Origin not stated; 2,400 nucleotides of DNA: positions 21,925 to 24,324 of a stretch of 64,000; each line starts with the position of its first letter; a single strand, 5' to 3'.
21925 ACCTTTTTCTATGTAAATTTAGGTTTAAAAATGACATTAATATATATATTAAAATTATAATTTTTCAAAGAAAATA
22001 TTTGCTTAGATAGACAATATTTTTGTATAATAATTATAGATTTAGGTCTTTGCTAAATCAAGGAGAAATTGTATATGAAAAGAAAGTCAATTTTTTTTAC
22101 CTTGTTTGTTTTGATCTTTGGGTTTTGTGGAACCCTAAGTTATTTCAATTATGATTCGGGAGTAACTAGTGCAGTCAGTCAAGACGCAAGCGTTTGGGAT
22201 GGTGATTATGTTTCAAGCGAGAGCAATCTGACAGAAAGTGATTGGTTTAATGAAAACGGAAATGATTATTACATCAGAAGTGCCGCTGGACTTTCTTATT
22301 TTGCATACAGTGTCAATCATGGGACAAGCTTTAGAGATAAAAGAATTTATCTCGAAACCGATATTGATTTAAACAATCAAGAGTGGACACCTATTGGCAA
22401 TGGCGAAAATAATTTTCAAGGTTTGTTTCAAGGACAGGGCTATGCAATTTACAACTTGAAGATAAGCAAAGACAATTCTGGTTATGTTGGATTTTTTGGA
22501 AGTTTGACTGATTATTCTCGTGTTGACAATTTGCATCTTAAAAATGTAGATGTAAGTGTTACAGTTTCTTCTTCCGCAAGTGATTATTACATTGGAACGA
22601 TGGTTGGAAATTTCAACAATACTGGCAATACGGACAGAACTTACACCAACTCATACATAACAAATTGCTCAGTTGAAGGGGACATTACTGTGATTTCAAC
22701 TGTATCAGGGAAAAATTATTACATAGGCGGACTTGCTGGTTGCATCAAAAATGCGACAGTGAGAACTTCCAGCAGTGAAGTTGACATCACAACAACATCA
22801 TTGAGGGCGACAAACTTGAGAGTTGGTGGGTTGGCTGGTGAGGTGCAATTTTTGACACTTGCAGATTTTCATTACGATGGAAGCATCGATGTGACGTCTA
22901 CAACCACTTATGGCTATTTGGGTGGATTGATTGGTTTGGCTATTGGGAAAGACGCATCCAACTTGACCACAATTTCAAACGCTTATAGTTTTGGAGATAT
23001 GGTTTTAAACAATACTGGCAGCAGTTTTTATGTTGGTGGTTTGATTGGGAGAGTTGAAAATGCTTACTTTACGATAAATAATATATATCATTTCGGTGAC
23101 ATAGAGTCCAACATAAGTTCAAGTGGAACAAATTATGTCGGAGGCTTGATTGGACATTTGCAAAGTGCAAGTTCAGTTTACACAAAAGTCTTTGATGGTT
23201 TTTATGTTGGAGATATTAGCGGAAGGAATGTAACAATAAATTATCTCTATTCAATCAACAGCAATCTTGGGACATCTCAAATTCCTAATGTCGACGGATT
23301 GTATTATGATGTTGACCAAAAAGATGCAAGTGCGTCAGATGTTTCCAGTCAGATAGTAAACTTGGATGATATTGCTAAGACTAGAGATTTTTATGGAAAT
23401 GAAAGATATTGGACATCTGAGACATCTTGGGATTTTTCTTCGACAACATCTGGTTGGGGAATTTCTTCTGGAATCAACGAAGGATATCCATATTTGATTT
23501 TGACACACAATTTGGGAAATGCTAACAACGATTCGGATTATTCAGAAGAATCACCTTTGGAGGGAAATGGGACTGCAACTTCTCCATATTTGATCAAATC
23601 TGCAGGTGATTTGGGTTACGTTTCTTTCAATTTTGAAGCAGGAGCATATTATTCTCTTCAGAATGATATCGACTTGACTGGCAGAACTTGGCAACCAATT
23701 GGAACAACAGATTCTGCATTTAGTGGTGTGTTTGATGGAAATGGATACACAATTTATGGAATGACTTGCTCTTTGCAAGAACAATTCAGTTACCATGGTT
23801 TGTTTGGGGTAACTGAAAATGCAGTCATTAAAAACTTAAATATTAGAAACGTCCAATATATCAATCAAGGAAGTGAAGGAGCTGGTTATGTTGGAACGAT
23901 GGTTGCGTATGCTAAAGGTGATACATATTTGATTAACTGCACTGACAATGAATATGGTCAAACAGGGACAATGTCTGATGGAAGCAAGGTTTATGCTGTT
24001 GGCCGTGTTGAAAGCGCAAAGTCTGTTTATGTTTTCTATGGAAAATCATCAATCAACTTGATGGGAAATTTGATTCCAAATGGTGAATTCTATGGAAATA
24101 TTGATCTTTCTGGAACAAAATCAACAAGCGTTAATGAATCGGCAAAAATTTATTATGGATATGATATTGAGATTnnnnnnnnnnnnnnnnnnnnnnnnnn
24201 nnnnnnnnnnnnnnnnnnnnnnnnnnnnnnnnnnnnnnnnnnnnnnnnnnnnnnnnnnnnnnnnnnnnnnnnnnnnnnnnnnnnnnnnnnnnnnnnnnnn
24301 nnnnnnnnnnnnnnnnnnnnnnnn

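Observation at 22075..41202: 19.1-kb single ORF: a ~6,375-aa mosaic, membrane-anchored surface protein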

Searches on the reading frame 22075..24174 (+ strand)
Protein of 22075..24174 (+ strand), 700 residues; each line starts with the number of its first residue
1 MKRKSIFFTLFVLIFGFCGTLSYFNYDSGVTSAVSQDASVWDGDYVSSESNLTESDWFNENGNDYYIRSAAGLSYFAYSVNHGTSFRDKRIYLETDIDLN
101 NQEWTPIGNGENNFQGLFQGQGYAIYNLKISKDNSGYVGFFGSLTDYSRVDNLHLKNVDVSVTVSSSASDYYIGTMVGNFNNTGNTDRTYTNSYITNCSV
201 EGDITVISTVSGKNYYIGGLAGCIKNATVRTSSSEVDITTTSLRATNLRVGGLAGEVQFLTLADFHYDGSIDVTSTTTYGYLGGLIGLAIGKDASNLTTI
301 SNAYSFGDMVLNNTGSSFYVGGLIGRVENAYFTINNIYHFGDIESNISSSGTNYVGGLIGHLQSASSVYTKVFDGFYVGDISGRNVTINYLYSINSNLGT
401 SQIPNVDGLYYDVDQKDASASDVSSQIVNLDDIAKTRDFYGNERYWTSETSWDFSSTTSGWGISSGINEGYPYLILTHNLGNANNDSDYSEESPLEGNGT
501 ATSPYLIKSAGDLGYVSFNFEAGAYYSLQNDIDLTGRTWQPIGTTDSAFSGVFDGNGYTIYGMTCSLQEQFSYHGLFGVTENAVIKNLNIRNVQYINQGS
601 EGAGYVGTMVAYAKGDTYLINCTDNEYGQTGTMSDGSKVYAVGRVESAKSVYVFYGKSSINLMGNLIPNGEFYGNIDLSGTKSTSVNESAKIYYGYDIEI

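Call 15: search_protein_families(library=pfam, proteins=[window:22075-24174:+], max_evalue=1)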
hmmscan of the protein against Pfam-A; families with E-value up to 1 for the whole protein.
window:22075-24174:+ (700 aa): 2 families
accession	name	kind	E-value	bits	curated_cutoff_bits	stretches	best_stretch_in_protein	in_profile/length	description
PF07581.17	Glug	-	3.4e-09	36.9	20.5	2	214-239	2-28/28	The GLUG motif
PF04725.17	PsbR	-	0.036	14.9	22.5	1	623-664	8-49/98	Photosystem II 10 kDa polypeptide PsbR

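Call 19: search_solved_structures(query=window:22075-24000:+, max_evalue=1, show_alignments=2)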
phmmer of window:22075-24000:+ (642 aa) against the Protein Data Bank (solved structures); distinct sequences matched with E-value up to 1: 0.

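Call 20: search_protein_families(library=ncbifam, proteins=[window:22075-24174:+], max_evalue=0.1)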
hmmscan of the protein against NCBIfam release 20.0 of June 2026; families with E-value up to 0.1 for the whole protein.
window:22075-24174:+ (700 aa): 0 families

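Call 32: find_homologous_proteins(query=window:22075-23994:+, max_evalue=0.00001)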
Query window:22075-23994:+ (640 aa): 365 proteins with E <= 0.00001 among 8000 candidates; the best 120 are listed.
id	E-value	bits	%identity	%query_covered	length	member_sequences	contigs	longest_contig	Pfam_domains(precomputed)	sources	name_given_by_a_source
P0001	5.6e-32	129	28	84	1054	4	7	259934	PF05342.20,PF07581.18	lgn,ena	-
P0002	1.6e-29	121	38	18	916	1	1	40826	PF05342.20,PF07581.18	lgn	-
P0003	5.2e-29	119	27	89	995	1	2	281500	PF07581.18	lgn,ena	-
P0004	6.2e-29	119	31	50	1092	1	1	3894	-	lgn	-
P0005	1.2e-28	118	42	20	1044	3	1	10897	PF18657.7,PF07581.18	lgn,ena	-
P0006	5.1e-28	116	29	82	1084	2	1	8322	PF05342.20,PF07581.18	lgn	-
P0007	1.4e-26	111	35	20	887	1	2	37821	PF05342.20,PF12389.14,PF07581.18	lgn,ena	-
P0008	4.2e-26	110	26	61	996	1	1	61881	PF05342.20,PF07581.18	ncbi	ncbi:MAG: GLUG motif-containing protein [Anaerohalosphaeraceae bacterium]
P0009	2.7e-25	107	28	43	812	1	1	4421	PF05342.20,PF07581.18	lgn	-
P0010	7.1e-25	106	27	81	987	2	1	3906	PF05342.20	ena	-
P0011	1.8e-24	104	32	60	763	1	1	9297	PF07581.18,PF00041.28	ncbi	ncbi:The GLUG motif-containing protein, partial [Anaerovirgula multivorans]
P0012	5.7e-24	103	33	50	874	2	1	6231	PF07581.18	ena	-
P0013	8.0e-24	102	32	48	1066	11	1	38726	PF18962.8,PF07581.18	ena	-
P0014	1.1e-23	102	31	50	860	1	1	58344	PF07581.18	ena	-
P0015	1.6e-23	101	39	18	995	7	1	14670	PF05342.20,PF07581.18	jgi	jgi:hypothetical protein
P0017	4.6e-23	100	30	65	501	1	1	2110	PF07581.18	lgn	-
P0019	1.1e-21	95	26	72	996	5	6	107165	PF05342.20,PF07581.18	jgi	-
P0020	2.4e-21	94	28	56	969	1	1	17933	PF13149.13,PF05342.20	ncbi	-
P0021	4.8e-21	93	25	83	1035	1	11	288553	PF09479.17,PF07581.18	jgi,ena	-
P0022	1.2e-20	92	34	47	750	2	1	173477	PF13149.13,PF07581.18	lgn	-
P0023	1.2e-20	92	25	79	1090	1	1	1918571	PF05342.20,PF07581.18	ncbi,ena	-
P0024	5.0e-20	90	29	44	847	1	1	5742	PF07581.18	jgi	jgi:hypothetical protein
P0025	7.4e-20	89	43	16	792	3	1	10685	PF09479.17,PF07581.18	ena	-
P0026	9.6e-20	89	28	57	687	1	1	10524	PF07581.18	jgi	jgi:hypothetical protein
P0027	1.1e-19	89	28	80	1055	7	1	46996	PF18962.8,PF07581.18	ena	-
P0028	1.3e-19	88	39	18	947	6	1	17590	PF13149.13,PF07581.18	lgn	-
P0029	2.0e-19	88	24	59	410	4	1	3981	PF07581.18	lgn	-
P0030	3.4e-19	87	32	45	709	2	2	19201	PF07581.18,PF00041.28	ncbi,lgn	-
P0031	3.8e-19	87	31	52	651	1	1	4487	PF07581.18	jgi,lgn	jgi:hypothetical protein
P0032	5.2e-19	86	28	82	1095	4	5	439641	PF05342.20,PF07581.18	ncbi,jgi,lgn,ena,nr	ncbi:MAG TPA: GLUG motif-containing protein [Anaerohalosphaeraceae bacterium]|nr:GLUG motif-containi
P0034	1.1e-18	85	35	32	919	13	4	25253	PF19910.6,PF18998.7,PF07581.18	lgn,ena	-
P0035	1.2e-18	85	28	84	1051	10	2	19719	PF07581.18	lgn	-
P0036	2.0e-18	84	33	20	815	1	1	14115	PF05342.20,PF07581.18,PF02368.25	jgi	jgi:hypothetical protein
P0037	2.0e-18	84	32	50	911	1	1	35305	PF09603.16,PF07581.18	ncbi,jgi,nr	ncbi:MAG: hypothetical protein LBH25_00520 [Fibromonadaceae bacterium]|jgi:uncharacterized protein (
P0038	2.3e-18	84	25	87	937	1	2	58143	PF07581.18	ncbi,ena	-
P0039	1.7e-17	81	32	31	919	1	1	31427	PF07581.18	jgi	jgi:hypothetical protein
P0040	4.5e-17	80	26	86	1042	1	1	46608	PF05342.20,PF07581.18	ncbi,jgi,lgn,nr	ncbi:MAG: GLUG motif-containing protein [Candidatus Delongbacteria bacterium]|jgi:hypothetical prote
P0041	6.5e-17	79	29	83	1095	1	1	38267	PF07581.18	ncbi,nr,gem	ncbi:MAG: hypothetical protein FWG91_10495 [Lachnospiraceae bacterium]|nr:hypothetical protein [Lach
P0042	7.2e-17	79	32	48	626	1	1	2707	PF07581.18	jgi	-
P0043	9.1e-17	79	27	85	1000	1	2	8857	PF12733.14,PF07581.18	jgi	jgi:LPXTG-motif cell wall-anchored protein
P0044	1.5e-16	78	30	60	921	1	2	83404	PF26182.1,PF07581.18,PF02368.25,PF20578.5,PF26918.1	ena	-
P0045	2.7e-16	77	30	32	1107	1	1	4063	PF07581.18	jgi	-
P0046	6.0e-16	76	22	58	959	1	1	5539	PF07581.18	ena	-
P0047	6.9e-16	76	28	45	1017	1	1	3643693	PF18962.8,PF07581.18,PF01024.25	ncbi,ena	-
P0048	7.3e-16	76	28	51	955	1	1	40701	PF07581.18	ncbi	-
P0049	9.5e-16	76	27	83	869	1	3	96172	PF07581.18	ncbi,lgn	-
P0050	1.0e-15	75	27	88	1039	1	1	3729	PF07581.18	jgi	jgi:hypothetical protein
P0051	1.1e-15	75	31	51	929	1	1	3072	PF07581.18,PF00669.26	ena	-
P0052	2.0e-15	74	31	66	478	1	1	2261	PF05342.20,PF07581.18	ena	-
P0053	2.5e-15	74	27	81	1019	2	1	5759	PF05342.20,PF07581.18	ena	-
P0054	4.9e-15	73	27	53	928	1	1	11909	PF07581.18,PF13860.13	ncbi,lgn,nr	ncbi:MAG: GLUG motif-containing protein [Candidatus Marinimicrobia bacterium]|nr:GLUG motif-containi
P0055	7.2e-15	73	26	75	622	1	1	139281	PF07581.18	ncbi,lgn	ncbi:MAG: hypothetical protein AB7S44_02150 [Spirochaetales bacterium]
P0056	7.3e-15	73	27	39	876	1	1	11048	PF09479.17,PF07581.18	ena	-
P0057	7.6e-15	73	32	25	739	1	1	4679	PF18962.8,PF07581.18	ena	-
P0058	1.3e-14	72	27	43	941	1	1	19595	PF07581.18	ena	-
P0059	2.8e-14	71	29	46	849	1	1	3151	PF07581.18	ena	-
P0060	3.2e-14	71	33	28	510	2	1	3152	PF05342.20,PF07581.18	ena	-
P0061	4.4e-14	70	28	83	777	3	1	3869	PF07581.18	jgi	jgi:hypothetical protein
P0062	5.6e-14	70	26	46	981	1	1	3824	PF13306.13,PF18998.7,PF07581.18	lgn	-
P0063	5.7e-14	70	30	45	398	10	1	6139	PF07581.18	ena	-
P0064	6.4e-14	70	26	75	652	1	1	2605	PF07581.18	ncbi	-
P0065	6.7e-14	69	28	51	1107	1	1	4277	PF07581.18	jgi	jgi:hypothetical protein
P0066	1.1e-13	69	28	83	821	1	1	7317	PF07581.18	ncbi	ncbi:MAG: GLUG motif-containing protein [Anaerohalosphaeraceae bacterium]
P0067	1.5e-13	68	28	39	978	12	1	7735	PF12389.14,PF07581.18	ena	-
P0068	1.6e-13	68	30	50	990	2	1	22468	PF03793.25,PF07581.18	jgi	jgi:hypothetical protein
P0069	2.2e-13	68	29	80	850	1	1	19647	PF07581.18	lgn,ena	-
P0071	3.0e-13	67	26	88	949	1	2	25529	PF05342.20,PF07581.18,PF20578.5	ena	-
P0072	3.3e-13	67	25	85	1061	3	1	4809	PF05342.20,PF07581.18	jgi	jgi:hypothetical protein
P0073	4.4e-13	67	32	30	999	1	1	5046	PF07581.18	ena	-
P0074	4.6e-13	67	27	83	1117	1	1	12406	PF03781.23,PF07581.18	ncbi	ncbi:MAG: SUMF1/EgtB/PvdO family nonheme iron enzyme [Anaerohalosphaeraceae bacterium]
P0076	6.3e-13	66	27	33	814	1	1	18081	PF07581.18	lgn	-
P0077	6.3e-13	66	29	60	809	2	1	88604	PF19755.5,PF07581.18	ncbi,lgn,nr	ncbi:MAG: hypothetical protein JXK07_15880 [Spirochaetes bacterium]|nr:hypothetical protein [Spiroch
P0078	6.4e-13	66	30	84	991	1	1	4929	PF07581.18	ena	-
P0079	6.8e-13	66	25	85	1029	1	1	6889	PF18370.8,PF07581.18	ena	-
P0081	7.9e-13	66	29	53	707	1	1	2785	PF13149.13,PF07581.18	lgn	-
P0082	8.3e-13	66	26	75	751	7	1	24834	PF07581.18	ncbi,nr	ncbi:MAG TPA: GLUG motif-containing protein [Sedimentisphaerales bacterium]|nr:GLUG motif-containing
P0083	8.5e-13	66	29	80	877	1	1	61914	PF07581.18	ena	-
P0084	8.8e-13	66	30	83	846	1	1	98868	PF05342.20,PF18962.8,PF07581.18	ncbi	-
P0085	8.9e-13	66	28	78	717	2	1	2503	PF07581.18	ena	-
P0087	1.2e-12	65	28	84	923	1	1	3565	PF18962.8,PF07581.18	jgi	-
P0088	1.5e-12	65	32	45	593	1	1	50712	PF07581.18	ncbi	ncbi:MAG: GLUG motif-containing protein [Chitinophagales bacterium]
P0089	1.6e-12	65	26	85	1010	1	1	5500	PF07581.18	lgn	-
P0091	1.7e-12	65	29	46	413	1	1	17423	PF07581.18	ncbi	ncbi:MAG: hypothetical protein ACOCUD_01790 [Bacillota bacterium]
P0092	1.8e-12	65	26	83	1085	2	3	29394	PF05342.20,PF07581.18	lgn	-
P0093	1.9e-12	65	26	51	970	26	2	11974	PF07581.18,PF02368.25,PF26918.1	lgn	-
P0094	1.9e-12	65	26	78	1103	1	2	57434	PF07581.18,PF02368.25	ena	-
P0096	2.0e-12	65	28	48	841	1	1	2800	PF07581.18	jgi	jgi:hypothetical protein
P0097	2.2e-12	64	26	92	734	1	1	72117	PF07581.18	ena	-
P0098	2.8e-12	64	26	82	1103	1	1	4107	PF07581.18,PF02368.25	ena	-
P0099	2.9e-12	64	36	20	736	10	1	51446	PF09479.17,PF18998.7,PF07581.18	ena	-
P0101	3.0e-12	64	27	39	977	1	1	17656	PF12389.14,PF07581.18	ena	-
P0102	3.0e-12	64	33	43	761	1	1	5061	PF07581.18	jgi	-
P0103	3.3e-12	64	30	41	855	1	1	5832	PF07581.18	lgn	-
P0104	3.4e-12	64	27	83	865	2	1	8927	PF07581.18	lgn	-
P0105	3.5e-12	64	32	44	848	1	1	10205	PF26182.1,PF21461.4,PF07581.18,PF22359.3,PF02368.25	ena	-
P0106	3.6e-12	64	29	47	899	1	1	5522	PF07581.18,PF05345.19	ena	-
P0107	4.0e-12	64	26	86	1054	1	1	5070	PF07581.18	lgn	-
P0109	5.1e-12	63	28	81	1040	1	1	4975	PF18962.8,PF07581.18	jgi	-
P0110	5.3e-12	63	30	46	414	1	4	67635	PF07581.18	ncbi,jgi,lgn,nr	ncbi:MAG: hypothetical protein PF513_00920 [Tenericutes bacterium]|jgi:hypothetical protein|nr:hypot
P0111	8.9e-12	62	28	59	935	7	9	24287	PF22073.3,PF05342.20,PF18962.8,PF07581.18,PF22544.3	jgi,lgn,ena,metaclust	jgi:hypothetical protein|metaclust:\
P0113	9.6e-12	62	37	16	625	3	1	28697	PF00404.25,PF07581.18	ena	-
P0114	1.1e-11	62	29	40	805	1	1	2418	PF18657.7,PF07581.18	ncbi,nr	ncbi:YDG domain-containing protein, partial [Paracoccaceae bacterium]|nr:YDG domain-containing prote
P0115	1.1e-11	62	29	40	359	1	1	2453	PF07581.18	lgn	-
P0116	1.2e-11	62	29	50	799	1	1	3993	PF18962.8,PF07581.18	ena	-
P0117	1.3e-11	62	26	61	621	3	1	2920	PF00404.25,PF07581.18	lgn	-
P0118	2.3e-11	61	25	80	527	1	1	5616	PF05342.20,PF07581.18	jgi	jgi:hypothetical protein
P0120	2.6e-11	61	34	40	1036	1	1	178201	PF09479.17,PF07581.18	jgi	jgi:hypothetical protein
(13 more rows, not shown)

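Call 66: search_protein_families(library=pfam, proteins=[P0005, P0114, P0001, P0021], max_evalue=0.001)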
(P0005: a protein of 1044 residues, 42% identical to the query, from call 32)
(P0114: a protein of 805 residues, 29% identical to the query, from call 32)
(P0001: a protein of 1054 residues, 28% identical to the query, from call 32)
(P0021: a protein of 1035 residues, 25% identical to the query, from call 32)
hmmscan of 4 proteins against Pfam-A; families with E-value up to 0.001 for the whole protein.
P0005 (1044 aa): 2 families
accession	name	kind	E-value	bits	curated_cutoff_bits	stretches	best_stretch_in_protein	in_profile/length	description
PF07581.17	Glug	-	7.3e-21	73.5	20.5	0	314-334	3-25/28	The GLUG motif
PF18657.6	YDG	-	2.1e-18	66.8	25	1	518-595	3-80/85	YDG domain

P0114 (805 aa): 2 families
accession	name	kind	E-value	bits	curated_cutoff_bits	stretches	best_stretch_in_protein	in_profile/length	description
PF07581.17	Glug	-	4.1e-36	121.3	20.5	3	462-489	1-28/28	The GLUG motif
PF18657.6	YDG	-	1.1e-06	29.2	25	1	695-757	5-72/85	YDG domain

P0001 (1054 aa): 2 families
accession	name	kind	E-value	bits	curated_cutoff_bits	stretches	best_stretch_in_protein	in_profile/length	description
PF05342.19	Peptidase_M26_N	-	7.7e-11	42.1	27.7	1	89-163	179-250/250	M26 IgA1-specific Metallo-endopeptidase N-terminal region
PF07581.17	Glug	-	2e-09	37.7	20.5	0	814-840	1-28/28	The GLUG motif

P0021 (1035 aa): 2 families
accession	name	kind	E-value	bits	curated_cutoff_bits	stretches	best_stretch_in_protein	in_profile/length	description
PF07581.17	Glug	-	9.2e-30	101.4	20.5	1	404-430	2-28/28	The GLUG motif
PF09479.16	Flg_new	-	3.3e-11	43.6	27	1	44-103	3-65/65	Listeria-Bacteroides repeat domain (List_Bact_rpt)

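Call 71: predict_structure(alignment_id=A2)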
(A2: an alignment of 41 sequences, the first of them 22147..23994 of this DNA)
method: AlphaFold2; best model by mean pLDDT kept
length: 616 residues; sequences in the alignment: 41
mean_pLDDT: 81.0   pTM: 0.76
mean pLDDT of the five models: 81.0, 80.2, 80.1, 79.0, 78.0
residues with pLDDT >= 90: 306; 70-90: 154; 50-70: 85; < 50: 71
segments of 3 or more residues with pLDDT < 50: 1-26, 374-377, 397-402, 456-469, 602-609, 611-616
pLDDT, mean of each block of 10 residues (from residue 1): 36 42 50 69 93 92 88 94 95 89 89 96 91 96 91 92 64 94 93 98 92 95 97 93 95 93 93 90 94 94 90 93 89 89 76 87 70 54 68 48 56 67 60 67 78 52 45 92 90 89 96 85 94 94 69 96 92 63 90 92 44 45
secondary structure, 60 per line:
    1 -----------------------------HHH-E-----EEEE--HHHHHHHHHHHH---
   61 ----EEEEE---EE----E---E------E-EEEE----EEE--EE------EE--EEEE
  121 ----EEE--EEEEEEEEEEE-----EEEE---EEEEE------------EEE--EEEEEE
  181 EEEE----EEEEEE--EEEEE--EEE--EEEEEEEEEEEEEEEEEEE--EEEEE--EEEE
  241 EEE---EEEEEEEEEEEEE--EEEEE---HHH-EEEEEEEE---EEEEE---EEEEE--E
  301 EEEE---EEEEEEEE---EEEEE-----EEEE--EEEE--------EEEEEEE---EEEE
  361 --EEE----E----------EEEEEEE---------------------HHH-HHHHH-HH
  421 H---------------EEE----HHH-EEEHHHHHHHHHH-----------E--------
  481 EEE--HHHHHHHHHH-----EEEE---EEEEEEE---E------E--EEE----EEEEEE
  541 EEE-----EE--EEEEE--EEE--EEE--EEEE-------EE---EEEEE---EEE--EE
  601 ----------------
elements in order: E40-43 H46-57 E65-69 E92-95 E100-102 E117-120 E125-127 E130-140 E146-149 E153-157 E170-172 E175-184 E189-194 E197-201 E204-206 E209-227 E230-234 E237-243 E247-259 E262-266 E274-281 E285-289 E293-297 E300-304 E308-315 E319-323 E329-332 E335-338 E347-353 E357-360 E363-365 E381-387 H413-417 E437-439 E448-450 H451-460 E481-483 H486-495 E501-504 E508-514 E528-530 E535-543 E553-557 E560-562 E565-567 E570-573 E586-590 E594-596
